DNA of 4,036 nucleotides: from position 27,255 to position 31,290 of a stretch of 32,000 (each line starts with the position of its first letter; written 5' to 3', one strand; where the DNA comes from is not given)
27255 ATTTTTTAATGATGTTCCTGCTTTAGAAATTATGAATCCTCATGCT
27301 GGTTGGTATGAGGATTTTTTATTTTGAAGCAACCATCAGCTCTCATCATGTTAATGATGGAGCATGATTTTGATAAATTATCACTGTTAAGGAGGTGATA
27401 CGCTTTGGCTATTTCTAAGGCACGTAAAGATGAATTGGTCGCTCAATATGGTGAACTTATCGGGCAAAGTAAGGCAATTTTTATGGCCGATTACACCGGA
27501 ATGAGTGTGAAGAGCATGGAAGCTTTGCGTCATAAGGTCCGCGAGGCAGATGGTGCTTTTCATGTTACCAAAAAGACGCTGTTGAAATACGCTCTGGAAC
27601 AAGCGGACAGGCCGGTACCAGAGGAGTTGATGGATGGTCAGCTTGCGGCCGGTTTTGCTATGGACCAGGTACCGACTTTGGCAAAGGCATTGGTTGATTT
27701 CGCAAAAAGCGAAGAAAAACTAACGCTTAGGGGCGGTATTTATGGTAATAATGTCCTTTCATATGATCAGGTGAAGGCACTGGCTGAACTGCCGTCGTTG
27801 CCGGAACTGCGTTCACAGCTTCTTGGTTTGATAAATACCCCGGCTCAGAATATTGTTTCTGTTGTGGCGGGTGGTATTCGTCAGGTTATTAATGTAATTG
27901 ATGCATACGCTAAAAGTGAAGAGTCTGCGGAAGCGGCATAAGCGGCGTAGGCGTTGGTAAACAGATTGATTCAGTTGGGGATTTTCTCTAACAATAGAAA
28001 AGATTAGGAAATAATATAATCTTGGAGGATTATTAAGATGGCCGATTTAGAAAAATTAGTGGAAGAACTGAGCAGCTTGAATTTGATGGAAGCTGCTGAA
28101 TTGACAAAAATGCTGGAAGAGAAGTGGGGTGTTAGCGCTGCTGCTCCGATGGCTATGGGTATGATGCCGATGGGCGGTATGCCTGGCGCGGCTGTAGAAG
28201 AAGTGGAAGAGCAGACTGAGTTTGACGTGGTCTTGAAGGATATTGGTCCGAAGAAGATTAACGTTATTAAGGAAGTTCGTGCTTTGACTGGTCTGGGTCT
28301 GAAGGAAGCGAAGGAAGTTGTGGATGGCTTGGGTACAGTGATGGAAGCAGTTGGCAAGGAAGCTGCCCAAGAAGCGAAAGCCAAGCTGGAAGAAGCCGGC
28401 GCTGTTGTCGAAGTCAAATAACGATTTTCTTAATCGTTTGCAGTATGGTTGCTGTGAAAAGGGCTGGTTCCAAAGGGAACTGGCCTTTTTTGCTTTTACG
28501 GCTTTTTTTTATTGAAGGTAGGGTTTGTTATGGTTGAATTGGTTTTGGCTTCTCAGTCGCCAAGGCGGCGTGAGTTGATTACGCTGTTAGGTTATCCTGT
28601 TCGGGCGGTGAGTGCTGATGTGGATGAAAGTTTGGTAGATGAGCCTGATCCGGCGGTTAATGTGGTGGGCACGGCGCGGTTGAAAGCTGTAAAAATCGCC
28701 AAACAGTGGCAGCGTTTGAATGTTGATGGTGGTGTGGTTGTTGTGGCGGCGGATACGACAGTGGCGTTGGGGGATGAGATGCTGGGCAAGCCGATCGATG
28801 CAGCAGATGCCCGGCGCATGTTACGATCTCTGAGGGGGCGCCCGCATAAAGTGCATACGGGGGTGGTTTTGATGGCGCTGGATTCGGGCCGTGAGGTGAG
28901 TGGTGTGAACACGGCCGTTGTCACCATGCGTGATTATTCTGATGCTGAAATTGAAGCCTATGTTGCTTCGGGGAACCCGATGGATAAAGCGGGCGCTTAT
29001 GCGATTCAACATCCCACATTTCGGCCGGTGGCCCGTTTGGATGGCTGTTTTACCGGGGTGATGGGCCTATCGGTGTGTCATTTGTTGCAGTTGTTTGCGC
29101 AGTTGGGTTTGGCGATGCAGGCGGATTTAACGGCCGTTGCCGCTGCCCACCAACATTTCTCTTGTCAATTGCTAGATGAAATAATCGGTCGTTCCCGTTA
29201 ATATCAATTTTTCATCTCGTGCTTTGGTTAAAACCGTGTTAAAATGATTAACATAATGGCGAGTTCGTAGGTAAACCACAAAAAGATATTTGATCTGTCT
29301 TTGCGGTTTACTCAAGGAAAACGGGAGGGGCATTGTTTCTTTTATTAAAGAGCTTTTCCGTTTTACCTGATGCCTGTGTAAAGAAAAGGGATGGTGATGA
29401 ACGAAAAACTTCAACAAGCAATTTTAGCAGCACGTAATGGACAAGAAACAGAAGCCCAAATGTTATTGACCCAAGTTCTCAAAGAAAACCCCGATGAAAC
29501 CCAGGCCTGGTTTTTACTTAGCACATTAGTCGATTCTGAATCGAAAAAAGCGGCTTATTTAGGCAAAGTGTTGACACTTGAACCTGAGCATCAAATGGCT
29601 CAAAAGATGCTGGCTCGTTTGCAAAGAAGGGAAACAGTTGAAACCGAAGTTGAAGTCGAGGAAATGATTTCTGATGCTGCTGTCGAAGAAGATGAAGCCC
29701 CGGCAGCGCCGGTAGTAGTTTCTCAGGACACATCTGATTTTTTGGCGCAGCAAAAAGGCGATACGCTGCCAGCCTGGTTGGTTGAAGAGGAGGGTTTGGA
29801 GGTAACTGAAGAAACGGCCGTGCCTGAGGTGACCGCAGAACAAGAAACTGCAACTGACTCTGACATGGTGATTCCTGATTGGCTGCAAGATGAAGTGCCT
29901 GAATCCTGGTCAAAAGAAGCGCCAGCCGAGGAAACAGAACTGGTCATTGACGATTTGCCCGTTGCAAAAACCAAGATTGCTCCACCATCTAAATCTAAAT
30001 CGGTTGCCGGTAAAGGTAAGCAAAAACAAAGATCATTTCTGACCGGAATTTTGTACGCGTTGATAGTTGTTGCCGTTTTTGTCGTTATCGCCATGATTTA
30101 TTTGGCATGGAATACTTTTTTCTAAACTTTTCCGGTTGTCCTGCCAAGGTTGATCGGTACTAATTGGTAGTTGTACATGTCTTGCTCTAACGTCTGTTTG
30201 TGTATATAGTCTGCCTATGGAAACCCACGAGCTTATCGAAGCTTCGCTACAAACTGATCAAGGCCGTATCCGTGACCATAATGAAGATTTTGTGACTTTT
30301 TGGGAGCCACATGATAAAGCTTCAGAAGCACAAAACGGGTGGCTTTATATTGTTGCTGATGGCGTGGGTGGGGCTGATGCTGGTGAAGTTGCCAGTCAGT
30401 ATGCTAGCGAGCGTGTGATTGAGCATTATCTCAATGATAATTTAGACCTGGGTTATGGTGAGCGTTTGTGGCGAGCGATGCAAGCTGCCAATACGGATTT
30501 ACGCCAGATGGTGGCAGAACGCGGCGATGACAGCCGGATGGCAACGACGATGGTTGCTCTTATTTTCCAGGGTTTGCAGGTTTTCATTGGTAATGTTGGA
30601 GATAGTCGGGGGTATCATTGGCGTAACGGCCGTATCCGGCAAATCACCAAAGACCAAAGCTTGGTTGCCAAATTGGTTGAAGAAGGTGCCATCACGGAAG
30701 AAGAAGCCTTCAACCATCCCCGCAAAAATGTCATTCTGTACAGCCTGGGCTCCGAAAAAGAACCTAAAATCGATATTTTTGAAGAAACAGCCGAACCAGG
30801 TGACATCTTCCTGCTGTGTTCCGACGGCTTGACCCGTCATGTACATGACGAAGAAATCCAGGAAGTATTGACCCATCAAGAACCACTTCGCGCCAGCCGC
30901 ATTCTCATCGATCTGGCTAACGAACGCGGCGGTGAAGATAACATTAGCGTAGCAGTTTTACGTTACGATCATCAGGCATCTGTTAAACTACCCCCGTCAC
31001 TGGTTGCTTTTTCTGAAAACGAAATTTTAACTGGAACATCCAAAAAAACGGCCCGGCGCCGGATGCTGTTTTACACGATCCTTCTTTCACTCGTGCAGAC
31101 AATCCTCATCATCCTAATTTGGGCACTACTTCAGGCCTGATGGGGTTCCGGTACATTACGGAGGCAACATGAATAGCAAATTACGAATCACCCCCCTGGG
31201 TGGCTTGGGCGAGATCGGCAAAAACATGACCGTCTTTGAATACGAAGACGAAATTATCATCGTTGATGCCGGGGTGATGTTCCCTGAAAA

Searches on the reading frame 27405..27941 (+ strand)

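Call 13: search_protein_families(library=pfam, proteins=[window:27405-27941:+])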
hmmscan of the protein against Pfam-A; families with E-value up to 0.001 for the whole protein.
window:27405-27941:+ (178 aa): 1 family
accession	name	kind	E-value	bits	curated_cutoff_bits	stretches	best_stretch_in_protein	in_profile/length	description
PF00466.25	Ribosomal_L10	-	3e-19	69.4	22.8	1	5-101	3-100/100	Ribosomal protein L10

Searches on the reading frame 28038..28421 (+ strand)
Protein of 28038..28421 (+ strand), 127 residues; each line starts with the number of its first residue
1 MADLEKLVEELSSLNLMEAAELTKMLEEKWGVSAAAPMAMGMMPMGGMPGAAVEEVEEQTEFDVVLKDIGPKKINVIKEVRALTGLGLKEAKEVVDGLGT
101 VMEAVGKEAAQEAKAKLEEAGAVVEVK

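Call 13: search_protein_families(library=pfam, proteins=[window:28038-28421:+])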
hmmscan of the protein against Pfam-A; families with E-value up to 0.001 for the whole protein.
window:28038-28421:+ (127 aa): 2 families
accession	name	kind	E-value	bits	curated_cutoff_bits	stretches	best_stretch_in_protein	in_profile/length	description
PF00542.24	Ribosomal_L12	-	8.1e-26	90.6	25.9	1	62-127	1-67/67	Ribosomal protein L7/L12 C-terminal domain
PF16320.10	Ribosomal_L12_N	-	2.4e-16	59.6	25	1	4-51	2-46/48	Ribosomal protein L7/L12 dimerisation domain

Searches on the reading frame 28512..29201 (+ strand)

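Call 13: search_protein_families(library=pfam, proteins=[window:28512-29201:+])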
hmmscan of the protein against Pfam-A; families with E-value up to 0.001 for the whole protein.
window:28512-29201:+ (229 aa): 1 family
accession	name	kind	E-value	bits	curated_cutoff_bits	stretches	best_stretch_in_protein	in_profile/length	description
PF02545.19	Maf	-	2.8e-53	180.8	27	1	9-197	1-186/187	Maf-like protein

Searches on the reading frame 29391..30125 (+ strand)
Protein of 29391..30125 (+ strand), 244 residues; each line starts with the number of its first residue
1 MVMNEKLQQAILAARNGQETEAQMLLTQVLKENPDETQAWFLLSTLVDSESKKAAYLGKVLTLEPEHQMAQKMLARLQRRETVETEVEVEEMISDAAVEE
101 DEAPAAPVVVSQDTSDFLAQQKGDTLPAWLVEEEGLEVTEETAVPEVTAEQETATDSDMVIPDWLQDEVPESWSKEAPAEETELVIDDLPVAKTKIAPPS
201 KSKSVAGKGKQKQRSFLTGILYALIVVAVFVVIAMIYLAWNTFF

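Call 13: search_protein_families(library=pfam, proteins=[window:29391-30125:+])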
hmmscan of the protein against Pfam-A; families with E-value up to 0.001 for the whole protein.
window:29391-30125:+ (244 aa): 3 families
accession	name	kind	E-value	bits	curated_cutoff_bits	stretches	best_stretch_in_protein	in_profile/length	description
PF22860.2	DUF7017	-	5.9e-06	26.8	27.5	1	7-93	5-98/141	Domain of unknown function (DUF7017)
PF13428.12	TPR_14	-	0.00025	21.9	23.5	0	6-44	4-42/44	Tetratricopeptide repeat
PF14559.12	TPR_19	-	0.00034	21.3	25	0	15-44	3-32/68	Tetratricopeptide repeat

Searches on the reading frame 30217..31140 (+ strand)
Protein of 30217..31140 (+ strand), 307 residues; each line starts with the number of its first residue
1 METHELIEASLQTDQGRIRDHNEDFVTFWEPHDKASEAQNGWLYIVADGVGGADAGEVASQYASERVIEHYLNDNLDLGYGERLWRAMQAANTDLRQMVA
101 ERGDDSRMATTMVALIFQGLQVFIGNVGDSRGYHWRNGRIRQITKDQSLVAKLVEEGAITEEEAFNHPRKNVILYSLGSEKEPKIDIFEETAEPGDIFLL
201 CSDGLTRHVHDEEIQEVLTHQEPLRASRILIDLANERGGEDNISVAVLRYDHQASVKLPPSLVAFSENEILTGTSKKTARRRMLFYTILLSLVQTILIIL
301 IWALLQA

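Call 13: search_protein_families(library=pfam, proteins=[window:30217-31140:+])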
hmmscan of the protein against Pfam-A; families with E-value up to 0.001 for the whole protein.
window:30217-31140:+ (307 aa): 3 families
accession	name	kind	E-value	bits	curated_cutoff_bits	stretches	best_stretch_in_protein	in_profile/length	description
PF13672.11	PP2C_2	-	2.3e-12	47.3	24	1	35-213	18-182/209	Protein phosphatase 2C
PF00481.26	PP2C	-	1.1e-10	42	20.3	1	18-148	11-141/255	Protein phosphatase 2C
PF07228.17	SpoIIE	-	4.9e-06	27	25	1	173-249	104-190/192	Stage II sporulation protein E (SpoIIE)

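Call 82: find_encoding_contigs(protein=window:30217-31140:+, flank=10000, max_places=4)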
Protein window:30217-31140:+ (307 aa): no gene with exactly this product is on record in the collection.
